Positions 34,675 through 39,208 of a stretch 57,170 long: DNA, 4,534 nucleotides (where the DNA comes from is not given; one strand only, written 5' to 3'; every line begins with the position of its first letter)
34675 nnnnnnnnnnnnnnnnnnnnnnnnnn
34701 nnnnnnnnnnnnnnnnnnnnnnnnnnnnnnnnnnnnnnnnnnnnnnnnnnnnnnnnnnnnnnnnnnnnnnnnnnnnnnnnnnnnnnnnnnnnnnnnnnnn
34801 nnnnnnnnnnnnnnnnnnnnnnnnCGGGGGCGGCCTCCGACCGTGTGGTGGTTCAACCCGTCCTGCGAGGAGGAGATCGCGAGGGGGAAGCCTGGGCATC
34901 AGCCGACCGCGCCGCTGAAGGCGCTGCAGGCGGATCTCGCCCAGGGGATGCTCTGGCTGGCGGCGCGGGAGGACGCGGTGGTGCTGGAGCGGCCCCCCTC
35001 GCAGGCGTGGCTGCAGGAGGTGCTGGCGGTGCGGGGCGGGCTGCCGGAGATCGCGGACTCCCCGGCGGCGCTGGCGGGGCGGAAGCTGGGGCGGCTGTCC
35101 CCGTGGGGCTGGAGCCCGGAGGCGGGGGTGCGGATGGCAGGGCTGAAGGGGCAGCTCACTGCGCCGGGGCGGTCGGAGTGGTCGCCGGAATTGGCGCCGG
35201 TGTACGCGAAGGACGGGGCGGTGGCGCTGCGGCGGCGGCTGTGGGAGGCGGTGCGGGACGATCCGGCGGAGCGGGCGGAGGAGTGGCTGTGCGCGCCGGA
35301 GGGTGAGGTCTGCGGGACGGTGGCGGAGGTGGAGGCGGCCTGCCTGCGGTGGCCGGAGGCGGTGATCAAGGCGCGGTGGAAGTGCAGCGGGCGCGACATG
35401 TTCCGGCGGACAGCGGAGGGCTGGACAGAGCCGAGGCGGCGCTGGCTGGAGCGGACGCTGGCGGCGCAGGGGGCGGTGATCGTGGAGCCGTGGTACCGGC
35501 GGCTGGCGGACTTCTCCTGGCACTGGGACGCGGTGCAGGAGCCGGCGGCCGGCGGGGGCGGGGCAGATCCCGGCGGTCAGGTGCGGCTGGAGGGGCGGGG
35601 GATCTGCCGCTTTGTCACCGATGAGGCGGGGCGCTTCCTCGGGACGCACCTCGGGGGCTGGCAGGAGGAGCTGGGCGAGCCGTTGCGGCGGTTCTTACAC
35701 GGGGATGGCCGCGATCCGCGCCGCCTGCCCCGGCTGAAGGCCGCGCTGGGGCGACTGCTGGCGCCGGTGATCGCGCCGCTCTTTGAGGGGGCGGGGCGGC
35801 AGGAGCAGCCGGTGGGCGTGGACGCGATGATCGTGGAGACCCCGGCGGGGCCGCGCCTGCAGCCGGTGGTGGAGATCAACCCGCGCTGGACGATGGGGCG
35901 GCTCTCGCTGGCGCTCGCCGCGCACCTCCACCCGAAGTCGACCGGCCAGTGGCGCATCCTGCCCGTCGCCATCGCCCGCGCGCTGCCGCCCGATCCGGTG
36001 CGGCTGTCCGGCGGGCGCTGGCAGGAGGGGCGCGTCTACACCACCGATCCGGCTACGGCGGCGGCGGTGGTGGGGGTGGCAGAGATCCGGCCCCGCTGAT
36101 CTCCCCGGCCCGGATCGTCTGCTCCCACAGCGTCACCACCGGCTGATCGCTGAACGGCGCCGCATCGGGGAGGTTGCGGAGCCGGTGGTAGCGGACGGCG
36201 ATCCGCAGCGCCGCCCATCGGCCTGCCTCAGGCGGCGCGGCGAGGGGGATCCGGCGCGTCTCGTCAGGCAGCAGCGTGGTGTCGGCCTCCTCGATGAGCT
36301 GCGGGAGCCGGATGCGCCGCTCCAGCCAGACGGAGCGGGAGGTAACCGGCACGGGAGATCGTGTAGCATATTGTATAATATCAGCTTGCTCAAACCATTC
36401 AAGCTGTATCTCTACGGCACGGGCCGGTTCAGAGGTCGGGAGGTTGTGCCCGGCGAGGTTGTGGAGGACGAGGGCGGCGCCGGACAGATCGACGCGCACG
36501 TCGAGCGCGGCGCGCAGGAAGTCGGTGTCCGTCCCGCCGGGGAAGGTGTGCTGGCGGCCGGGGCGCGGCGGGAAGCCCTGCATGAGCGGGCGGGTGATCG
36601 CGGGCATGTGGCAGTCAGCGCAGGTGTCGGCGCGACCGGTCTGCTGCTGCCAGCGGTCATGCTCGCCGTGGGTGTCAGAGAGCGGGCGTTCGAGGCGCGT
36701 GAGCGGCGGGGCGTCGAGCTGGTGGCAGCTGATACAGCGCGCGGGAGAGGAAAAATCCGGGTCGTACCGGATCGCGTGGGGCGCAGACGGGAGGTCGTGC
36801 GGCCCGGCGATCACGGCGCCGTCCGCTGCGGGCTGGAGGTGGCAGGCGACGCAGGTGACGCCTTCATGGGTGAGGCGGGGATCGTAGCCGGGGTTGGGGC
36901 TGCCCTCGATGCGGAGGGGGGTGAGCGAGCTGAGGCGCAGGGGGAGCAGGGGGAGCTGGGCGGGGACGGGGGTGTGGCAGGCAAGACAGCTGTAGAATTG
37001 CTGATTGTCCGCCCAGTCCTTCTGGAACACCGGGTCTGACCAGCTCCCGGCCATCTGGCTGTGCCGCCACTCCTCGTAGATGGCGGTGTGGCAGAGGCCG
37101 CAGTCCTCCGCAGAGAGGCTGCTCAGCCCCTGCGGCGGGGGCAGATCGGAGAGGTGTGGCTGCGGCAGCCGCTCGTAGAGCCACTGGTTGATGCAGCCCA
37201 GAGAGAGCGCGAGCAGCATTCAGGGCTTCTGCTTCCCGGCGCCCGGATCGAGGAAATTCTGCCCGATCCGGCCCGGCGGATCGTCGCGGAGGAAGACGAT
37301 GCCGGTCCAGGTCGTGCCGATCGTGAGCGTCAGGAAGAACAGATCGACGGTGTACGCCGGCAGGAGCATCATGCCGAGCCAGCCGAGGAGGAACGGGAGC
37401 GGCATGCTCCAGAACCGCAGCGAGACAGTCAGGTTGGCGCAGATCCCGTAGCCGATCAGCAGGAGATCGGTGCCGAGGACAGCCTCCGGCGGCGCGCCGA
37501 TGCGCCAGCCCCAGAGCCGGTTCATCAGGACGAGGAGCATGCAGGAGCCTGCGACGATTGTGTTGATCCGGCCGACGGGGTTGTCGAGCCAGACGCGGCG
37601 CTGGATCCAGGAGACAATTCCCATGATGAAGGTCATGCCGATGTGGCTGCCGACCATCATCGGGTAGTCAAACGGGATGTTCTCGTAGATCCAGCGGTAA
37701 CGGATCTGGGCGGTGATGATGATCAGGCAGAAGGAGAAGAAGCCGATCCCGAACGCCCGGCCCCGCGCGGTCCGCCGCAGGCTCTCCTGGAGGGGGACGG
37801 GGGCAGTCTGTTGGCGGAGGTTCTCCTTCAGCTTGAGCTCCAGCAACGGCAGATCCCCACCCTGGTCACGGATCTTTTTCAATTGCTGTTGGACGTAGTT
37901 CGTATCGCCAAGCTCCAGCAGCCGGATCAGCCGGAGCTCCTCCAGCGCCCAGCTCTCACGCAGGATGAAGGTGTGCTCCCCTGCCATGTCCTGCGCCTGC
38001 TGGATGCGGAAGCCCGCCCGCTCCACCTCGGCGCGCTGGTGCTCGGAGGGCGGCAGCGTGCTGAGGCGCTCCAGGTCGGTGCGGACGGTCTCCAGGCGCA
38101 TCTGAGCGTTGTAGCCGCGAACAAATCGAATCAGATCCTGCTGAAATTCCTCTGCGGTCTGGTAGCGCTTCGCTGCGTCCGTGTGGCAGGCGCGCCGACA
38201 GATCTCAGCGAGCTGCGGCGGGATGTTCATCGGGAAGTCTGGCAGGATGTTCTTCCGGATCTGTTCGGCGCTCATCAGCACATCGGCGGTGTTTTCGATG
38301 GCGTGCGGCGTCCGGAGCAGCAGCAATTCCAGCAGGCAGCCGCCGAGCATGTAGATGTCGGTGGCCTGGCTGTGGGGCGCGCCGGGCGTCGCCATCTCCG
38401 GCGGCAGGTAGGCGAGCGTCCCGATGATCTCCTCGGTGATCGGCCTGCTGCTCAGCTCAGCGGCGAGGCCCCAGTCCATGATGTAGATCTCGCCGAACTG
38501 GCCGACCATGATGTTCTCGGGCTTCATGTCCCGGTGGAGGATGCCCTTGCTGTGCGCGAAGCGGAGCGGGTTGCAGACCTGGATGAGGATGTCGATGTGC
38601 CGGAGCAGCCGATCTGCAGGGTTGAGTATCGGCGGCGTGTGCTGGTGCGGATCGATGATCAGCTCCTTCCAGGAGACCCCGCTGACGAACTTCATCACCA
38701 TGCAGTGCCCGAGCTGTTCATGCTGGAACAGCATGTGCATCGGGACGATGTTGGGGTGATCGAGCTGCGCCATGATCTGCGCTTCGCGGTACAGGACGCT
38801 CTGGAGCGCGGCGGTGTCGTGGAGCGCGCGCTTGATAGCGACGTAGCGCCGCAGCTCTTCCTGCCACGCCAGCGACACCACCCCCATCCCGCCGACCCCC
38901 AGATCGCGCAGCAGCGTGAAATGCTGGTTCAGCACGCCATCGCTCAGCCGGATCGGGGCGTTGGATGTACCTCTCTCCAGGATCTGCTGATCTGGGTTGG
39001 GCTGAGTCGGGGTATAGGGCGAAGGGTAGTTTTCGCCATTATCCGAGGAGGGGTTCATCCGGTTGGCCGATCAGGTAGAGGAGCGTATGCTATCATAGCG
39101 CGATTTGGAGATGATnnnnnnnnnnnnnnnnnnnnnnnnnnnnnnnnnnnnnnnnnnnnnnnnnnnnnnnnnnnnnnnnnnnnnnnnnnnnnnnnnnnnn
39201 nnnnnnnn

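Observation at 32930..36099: MATCAP-like (DUF1704) carboxypeptidase translationally coupled to an ATP-grasp ligase fused to a ferritin-like di-iron domain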

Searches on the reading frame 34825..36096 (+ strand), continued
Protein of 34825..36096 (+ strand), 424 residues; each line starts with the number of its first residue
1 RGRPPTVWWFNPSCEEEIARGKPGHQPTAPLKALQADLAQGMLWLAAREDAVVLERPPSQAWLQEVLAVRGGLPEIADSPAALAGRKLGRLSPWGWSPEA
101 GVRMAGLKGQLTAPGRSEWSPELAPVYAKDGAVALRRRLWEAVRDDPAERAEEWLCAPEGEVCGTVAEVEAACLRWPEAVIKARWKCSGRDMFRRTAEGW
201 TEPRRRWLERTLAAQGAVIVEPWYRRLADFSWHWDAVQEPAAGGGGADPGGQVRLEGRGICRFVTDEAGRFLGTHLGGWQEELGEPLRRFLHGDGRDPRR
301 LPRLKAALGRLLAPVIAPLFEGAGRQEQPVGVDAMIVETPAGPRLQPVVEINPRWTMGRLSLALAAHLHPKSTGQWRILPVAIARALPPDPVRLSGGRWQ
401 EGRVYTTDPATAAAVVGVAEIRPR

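Call 88: find_encoding_contigs(protein=P0373, flank=5000, max_places=2)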
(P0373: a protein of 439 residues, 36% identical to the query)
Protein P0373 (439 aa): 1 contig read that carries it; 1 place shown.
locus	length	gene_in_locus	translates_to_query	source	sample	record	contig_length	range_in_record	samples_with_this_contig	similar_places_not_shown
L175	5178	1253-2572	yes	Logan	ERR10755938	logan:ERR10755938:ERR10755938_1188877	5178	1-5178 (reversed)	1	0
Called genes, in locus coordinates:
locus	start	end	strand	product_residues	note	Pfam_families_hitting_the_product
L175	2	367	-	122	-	?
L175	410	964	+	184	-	PF04305:DUF455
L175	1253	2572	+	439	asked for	-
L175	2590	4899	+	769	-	PF02771:Acyl-CoA_dh_N, PF02770:Acyl-CoA_dh_M, PF00441:Acyl-CoA_dh_1, PF09317:ACDH_C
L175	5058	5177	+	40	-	?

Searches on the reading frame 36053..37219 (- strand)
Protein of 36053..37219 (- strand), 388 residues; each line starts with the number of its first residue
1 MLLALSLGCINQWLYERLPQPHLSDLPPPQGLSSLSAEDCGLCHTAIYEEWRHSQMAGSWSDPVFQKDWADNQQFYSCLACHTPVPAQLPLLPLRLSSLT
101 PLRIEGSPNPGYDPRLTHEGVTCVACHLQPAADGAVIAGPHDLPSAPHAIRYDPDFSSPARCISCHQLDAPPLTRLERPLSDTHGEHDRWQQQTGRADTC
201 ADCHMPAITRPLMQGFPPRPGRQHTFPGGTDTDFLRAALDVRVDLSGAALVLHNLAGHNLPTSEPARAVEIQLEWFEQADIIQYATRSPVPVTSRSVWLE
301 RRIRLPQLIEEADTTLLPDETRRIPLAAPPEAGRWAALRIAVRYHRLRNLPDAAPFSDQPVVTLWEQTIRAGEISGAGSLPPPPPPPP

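Call 7: search_protein_families(library=pfam, max_evalue=0.1, proteins=[window:36053-37219:-])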
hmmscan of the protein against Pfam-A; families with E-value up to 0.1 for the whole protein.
window:36053-37219:- (388 aa): 5 families
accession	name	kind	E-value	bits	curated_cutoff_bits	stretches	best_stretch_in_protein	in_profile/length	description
PF22113.1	Mtrc-MtrF_II-IV_dom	-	1.7e-09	37.9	30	2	32-84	115-165/176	Outer membrane cytochrome MtrC/MtrF-like, domains II/IV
PF14522.11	Cytochrome_C7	-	3.1e-07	30.5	24.8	0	38-127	14-66/67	Cytochrome c7 and related cytochrome c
PF03264.19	Cytochrom_NNT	-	4.1e-05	23.8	24.1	1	160-207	37-75/174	NapC/NirT cytochrome c family, N-terminal region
PF13435.11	Cytochrome_C554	-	0.00021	22.6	20.8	1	40-85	2-58/84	Cytochrome c554 and c-prime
PF09699.15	Paired_CXXCH_1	-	0.0092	16.1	20.6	0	162-206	9-38/41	Doubled CXXCH motif (Paired_CXXCH_1)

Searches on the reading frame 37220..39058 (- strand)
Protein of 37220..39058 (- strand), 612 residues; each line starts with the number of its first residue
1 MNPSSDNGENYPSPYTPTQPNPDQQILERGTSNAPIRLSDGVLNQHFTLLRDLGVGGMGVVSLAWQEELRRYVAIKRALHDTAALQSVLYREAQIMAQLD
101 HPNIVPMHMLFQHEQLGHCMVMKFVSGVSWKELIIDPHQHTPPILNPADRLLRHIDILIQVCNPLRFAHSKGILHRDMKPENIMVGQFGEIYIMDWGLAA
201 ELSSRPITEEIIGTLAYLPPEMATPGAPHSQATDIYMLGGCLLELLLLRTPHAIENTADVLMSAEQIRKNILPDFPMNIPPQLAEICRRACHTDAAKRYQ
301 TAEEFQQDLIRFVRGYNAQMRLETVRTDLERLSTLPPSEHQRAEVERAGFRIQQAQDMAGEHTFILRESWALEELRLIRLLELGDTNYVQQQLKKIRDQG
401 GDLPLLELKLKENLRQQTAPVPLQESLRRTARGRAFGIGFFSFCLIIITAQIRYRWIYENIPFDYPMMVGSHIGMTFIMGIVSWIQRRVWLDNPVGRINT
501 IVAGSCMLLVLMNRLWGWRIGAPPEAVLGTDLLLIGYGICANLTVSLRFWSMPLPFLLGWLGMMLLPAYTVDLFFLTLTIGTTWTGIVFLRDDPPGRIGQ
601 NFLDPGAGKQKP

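Call 7: search_protein_families(library=pfam, max_evalue=0.1, proteins=[window:37220-39058:-])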
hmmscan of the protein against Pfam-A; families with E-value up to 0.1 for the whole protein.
window:37220-39058:- (612 aa): 6 families
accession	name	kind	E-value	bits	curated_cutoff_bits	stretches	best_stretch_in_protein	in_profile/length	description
PF00069.31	Pkinase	-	1.4e-39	136.5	31.7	1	48-307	2-260/263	Protein kinase domain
PF07714.23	PK_Tyr_Ser-Thr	-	1.4e-25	90.5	23.1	1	48-301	2-251/258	Protein tyrosine and serine/threonine kinase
PF01636.29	APH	-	0.0083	16.3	23.2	1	160-199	156-197/239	Phosphotransferase enzyme family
PF10732.14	DUF2524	-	0.022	15.5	25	1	317-357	41-80/84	Protein of unknown function (DUF2524)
PF03109.22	ABC1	-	0.029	13.9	22.9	1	168-205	183-220/244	ABC1 atypical kinase-like domain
PF17667.7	Pkinase_fungal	-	0.098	11.8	24.1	0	169-234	304-375/387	Fungal protein kinase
